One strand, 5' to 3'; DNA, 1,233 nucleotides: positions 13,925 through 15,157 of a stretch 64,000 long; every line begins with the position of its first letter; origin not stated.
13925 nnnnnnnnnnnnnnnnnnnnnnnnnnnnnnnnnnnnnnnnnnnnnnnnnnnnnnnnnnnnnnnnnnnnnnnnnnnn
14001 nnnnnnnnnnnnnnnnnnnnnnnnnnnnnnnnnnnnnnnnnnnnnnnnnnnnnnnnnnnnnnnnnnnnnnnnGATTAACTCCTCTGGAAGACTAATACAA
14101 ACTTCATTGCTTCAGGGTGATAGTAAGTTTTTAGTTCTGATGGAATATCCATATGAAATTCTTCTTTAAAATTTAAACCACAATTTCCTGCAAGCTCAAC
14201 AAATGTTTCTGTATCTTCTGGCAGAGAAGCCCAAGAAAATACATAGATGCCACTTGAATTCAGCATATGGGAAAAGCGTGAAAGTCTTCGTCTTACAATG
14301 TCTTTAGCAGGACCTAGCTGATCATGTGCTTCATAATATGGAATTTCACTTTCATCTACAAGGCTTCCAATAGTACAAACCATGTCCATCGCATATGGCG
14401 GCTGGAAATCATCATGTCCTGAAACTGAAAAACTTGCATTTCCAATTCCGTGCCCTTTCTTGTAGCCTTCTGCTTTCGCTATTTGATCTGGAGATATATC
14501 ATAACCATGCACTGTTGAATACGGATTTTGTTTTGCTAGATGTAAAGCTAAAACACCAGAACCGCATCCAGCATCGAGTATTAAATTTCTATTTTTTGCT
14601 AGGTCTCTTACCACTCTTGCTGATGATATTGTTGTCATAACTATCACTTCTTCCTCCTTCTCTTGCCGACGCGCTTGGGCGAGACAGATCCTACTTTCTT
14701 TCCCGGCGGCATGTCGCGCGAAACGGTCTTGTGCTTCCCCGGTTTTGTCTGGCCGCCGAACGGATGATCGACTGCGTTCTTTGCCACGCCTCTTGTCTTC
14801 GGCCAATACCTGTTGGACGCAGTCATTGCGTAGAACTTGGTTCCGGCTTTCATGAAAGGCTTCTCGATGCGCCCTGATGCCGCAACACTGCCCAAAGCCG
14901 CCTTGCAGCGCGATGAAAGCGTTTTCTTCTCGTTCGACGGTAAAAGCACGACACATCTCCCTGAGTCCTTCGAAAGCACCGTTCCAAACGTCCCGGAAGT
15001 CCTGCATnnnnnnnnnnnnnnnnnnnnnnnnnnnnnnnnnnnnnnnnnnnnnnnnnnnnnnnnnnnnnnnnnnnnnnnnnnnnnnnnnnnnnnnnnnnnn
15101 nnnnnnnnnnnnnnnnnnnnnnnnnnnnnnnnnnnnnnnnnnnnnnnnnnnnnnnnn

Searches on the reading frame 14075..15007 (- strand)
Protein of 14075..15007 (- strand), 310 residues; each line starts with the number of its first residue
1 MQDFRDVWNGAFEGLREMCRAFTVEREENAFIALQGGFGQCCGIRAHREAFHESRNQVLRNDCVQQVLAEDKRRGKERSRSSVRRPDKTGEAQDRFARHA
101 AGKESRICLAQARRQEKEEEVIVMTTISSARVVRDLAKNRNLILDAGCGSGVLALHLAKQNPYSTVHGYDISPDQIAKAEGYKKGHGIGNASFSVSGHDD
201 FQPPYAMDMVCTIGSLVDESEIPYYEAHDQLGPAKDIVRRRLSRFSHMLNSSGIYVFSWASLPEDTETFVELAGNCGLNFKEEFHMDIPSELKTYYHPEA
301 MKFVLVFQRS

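Call 70: search_protein_families(library=pfam, proteins=[window:14075-15007:-])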
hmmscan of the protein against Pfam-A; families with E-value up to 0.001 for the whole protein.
window:14075-15007:- (310 aa): 7 families
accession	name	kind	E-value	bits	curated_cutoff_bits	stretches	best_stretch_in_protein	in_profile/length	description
PF13847.12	Methyltransf_31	-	5.8e-13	49.2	27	1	142-216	6-84/145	Methyltransferase domain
PF13649.12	Methyltransf_25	-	1.6e-10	41.9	27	1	143-216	1-74/97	Methyltransferase domain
PF08242.18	Methyltransf_12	-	1.8e-09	38.6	30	1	144-216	1-75/98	Methyltransferase domain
PF05175.20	MTS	-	8.8e-07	29.2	23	1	132-209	23-101/170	Methyltransferase small domain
PF13489.12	Methyltransf_23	-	1.5e-06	28.5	27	1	138-192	21-61/164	Methyltransferase domain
PF08241.18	Methyltransf_11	-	5.5e-06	27.4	21.2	1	144-188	1-43/95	Methyltransferase domain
PF06325.19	PrmA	-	4.5e-05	23.5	22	1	125-180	147-201/296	Ribosomal protein L11 methyltransferase (PrmA)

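Call 71: search_protein_families(library=ncbifam, proteins=[window:14075-15007:-])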
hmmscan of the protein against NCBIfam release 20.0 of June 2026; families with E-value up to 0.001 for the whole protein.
window:14075-15007:- (310 aa): 18 families
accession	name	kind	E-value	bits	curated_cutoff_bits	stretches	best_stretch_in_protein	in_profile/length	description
TIGR02021.1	BchM-ChlM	equivalog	3.4e-08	33.2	158.9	1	140-216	55-128/218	magnesium protoporphyrin IX methyltransferase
TIGR03534.1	RF_mod_PrmC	equivalog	1.3e-07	31.4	199.1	1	130-194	84-143/253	peptide chain release factor N(5)-glutamine methyltransferase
TIGR00536.1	hemK_fam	subfamily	1.9e-06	27.1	115.5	1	133-181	106-156/286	HemK family protein methyltransferase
TIGR01983.1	UbiG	equivalog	3.9e-06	26.3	102.95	1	140-210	50-120/228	bifunctional 2-polyprenyl-6-hydroxyphenol methylase/3-demethylubiquinol 3-O-methyltransferase UbiG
NF010703.0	PRK14103.1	equivalog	6.5e-06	25.8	320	1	138-212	28-95/256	trans-aconitate 2-methyltransferase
NF043040.1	corrin_prot_MT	hypoth_equivalog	1.1e-05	25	180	1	130-186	32-86/216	corrinoid protein-associated methyltransferase CpaM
TIGR02072.1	BioC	equivalog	1.3e-05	25.2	184.95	1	139-181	34-76/244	malonyl-ACP O-methyltransferase BioC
TIGR00406.1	prmA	equivalog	4.2e-05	23.1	183.15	1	134-180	154-199/288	50S ribosomal protein L11 methyltransferase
NF011529.0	PRK14968.1-3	equivalog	4.7e-05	22.9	162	1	137-196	32-89/198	putative methyltransferase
TIGR04074.1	bacter_Hen1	equivalog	5.4e-05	21.9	340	1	84-180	227-323/462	3' terminal RNA ribose 2'-O-methyltransferase Hen1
TIGR00091.1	TIGR00091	equivalog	6.8e-05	22.3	112.65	1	138-190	15-67/194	tRNA (guanosine(46)-N7)-methyltransferase TrmB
TIGR03533.1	L3_gln_methyl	equivalog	0.00015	21.2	229.7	1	139-191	121-173/284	50S ribosomal protein L3 N(5)-glutamine methyltransferase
NF045667.1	MTase_DVU1556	equivalog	0.00021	20.8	155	1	138-184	21-66/213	DVU_1556 family methyltransferase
TIGR00479.1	rumA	equivalog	0.00023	20.2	183.55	1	139-199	293-351/432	23S rRNA (uracil(1939)-C(5))-methyltransferase RlmD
NF001786.0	PRK00517.2-4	equivalog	0.00035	19.8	327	1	125-160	129-164/277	50S ribosomal protein L11 methyltransferase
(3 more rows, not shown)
